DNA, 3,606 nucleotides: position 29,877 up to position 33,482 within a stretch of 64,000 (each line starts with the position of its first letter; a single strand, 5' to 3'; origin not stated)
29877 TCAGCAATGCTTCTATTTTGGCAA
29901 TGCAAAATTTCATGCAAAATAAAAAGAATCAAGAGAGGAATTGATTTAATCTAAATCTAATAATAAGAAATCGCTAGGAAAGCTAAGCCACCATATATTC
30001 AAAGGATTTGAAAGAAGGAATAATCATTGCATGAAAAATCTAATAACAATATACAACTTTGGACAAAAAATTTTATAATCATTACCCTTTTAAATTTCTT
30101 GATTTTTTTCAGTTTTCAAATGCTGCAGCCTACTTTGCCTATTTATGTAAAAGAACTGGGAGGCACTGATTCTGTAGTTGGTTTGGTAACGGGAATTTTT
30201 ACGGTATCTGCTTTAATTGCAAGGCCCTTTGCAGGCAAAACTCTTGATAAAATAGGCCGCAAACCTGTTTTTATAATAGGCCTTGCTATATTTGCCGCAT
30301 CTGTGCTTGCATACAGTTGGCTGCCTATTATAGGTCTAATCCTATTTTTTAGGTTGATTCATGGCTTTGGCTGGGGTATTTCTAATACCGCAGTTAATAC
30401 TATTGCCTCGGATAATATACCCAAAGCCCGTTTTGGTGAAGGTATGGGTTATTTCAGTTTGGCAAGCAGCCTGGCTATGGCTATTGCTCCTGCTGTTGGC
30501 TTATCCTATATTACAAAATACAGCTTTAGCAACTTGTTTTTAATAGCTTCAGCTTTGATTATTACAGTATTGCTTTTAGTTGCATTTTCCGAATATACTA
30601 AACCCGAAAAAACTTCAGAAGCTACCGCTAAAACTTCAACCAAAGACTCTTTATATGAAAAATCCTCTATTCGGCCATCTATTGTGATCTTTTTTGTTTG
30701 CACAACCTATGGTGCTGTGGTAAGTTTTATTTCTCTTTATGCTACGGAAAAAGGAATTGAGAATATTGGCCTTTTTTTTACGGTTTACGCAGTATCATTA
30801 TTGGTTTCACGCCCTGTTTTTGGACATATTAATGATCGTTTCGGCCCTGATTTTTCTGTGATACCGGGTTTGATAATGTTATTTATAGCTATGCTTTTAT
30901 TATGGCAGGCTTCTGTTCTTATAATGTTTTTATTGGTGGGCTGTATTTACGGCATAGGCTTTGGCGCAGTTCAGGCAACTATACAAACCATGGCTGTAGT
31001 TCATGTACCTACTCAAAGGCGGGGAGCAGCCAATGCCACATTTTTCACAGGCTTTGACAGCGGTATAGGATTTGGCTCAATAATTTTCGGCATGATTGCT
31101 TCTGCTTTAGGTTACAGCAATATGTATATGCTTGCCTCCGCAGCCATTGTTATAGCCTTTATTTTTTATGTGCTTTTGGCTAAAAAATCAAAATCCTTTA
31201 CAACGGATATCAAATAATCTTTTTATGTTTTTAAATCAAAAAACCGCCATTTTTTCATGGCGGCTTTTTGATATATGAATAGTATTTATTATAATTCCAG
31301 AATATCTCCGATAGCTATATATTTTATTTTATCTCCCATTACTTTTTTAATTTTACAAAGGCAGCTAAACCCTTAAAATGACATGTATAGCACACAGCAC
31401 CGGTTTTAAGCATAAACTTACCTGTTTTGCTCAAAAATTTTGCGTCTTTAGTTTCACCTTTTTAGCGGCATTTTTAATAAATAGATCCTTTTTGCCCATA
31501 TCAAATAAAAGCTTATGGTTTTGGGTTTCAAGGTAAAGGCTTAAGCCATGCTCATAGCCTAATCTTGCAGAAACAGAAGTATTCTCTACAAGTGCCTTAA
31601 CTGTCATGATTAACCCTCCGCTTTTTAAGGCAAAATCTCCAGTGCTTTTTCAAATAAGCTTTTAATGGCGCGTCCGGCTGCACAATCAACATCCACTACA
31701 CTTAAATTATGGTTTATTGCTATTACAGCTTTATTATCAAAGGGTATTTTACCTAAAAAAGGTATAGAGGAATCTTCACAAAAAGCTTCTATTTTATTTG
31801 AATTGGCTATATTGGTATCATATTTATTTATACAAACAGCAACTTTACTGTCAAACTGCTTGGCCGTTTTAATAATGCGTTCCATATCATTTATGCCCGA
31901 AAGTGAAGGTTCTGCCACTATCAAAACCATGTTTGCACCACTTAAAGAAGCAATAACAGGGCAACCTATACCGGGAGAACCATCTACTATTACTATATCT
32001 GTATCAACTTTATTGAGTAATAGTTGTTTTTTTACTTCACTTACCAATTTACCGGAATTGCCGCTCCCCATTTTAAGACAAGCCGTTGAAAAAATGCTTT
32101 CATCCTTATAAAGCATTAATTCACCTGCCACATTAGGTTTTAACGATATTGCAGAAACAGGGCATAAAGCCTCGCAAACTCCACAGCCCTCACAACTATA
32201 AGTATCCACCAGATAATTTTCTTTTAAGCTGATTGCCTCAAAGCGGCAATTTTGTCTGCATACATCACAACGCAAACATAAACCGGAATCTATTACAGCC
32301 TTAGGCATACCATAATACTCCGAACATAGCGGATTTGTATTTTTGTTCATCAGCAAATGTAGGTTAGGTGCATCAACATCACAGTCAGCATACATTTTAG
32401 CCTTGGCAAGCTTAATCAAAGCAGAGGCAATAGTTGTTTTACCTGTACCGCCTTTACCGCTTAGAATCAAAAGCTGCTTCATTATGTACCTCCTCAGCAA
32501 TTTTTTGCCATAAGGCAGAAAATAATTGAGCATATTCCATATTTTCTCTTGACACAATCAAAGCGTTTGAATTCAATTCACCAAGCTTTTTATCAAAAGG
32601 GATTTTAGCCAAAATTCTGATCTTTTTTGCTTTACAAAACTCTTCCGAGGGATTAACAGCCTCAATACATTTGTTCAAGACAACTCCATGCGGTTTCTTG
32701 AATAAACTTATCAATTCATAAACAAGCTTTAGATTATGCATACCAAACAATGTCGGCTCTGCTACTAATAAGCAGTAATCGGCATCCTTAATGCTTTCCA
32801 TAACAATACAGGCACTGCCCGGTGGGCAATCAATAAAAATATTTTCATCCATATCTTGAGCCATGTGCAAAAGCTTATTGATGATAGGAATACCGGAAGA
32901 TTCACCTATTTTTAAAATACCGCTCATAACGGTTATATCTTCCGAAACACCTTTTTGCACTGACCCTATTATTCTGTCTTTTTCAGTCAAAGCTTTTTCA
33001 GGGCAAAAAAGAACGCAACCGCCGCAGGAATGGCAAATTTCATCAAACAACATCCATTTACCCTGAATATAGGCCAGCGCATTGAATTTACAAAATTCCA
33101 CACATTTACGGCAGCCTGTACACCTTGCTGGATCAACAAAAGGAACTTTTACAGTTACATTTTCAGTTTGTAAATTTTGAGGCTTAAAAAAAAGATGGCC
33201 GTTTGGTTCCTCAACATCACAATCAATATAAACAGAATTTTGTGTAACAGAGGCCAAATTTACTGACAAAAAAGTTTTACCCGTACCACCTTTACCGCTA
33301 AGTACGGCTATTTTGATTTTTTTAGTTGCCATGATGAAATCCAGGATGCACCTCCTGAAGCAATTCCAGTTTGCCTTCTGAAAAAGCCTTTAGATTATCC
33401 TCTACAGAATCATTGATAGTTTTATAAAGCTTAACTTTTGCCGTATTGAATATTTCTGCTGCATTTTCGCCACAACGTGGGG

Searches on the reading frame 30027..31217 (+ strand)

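Call 37: search_protein_families(library=pfam, max_evalue=0.00001, proteins=[window:30027-31217:+])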
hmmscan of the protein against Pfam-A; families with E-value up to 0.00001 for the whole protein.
window:30027-31217:+ (396 aa): 4 families
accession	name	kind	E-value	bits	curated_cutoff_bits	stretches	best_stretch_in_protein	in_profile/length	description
PF07690.21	MFS_1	-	5.4e-54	183.8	33.4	2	20-244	2-234/347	Major Facilitator Superfamily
PF12832.13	MFS_1_like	-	2.3e-12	47.1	25.2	1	21-360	6-364/373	MFS_1 like family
PF00083.30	Sugar_tr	-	2e-11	43.9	22.3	1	34-185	31-186/452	Sugar (and other) transporter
PF13347.12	MFS_2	-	5.7e-10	38.8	27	0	147-378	146-403/427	MFS/sugar transport protein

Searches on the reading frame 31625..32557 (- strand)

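Call 37: search_protein_families(library=pfam, max_evalue=0.00001, proteins=[window:31625-32557:-])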
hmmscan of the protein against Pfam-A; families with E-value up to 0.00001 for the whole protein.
window:31625-32557:- (310 aa): 5 families
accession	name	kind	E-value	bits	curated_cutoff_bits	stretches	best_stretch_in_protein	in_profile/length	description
PF01656.29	CbiA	-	4.4e-14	53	25.4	1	30-286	2-124/125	CobQ/CobB/MinD/ParA nucleotide binding domain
PF10609.15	ParA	-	1.8e-10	41.1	27.1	0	173-289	97-227/246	NUBPL iron-transfer P-loop NTPase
PF00037.32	Fer4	-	2.7e-09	36.9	21.1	0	117-138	3-24/24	4Fe-4S binding domain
PF14697.11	Fer4_21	-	5.9e-08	33.2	35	1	87-138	1-58/59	4Fe-4S dicluster domain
PF13614.12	AAA_31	-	3.8e-07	30.7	27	0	176-238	108-170/177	AAA domain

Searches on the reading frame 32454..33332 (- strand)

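Call 37: search_protein_families(library=pfam, max_evalue=0.00001, proteins=[window:32454-33332:-])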
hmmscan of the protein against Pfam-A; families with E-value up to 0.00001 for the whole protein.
window:32454-33332:- (292 aa): 11 families
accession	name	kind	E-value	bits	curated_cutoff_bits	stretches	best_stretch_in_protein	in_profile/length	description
PF01656.29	CbiA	-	4.6e-11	43.2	25.4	1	8-256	1-121/125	CobQ/CobB/MinD/ParA nucleotide binding domain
PF13614.12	AAA_31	-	1.3e-09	38.7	27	0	150-213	106-169/177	AAA domain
PF00037.32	Fer4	-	1.6e-09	37.6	21.1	1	65-86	2-23/24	4Fe-4S binding domain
PF12837.12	Fer4_6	-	4.9e-09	36.1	25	1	63-86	1-24/24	4Fe-4S binding domain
PF10609.15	ParA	-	1.1e-08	35.3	27.1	0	6-32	4-30/246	NUBPL iron-transfer P-loop NTPase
PF12838.12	Fer4_7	-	3.9e-08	34.1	27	0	58-85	25-52/52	4Fe-4S dicluster domain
PF13187.11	Fer4_9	-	1.1e-07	32.2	27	1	70-114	1-51/52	4Fe-4S dicluster domain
PF13484.11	Fer4_16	-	1.5e-06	29.3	30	0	100-121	2-22/66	4Fe-4S double cluster binding domain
PF14697.11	Fer4_21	-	1.6e-06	28.6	35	1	65-114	2-56/59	4Fe-4S dicluster domain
PF13237.11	Fer4_10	-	2.7e-06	27.6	25.5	0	65-111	3-53/53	4Fe-4S dicluster domain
PF12797.12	Fer4_2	-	3e-06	27.3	24.5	0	63-82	2-21/22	4Fe-4S binding domain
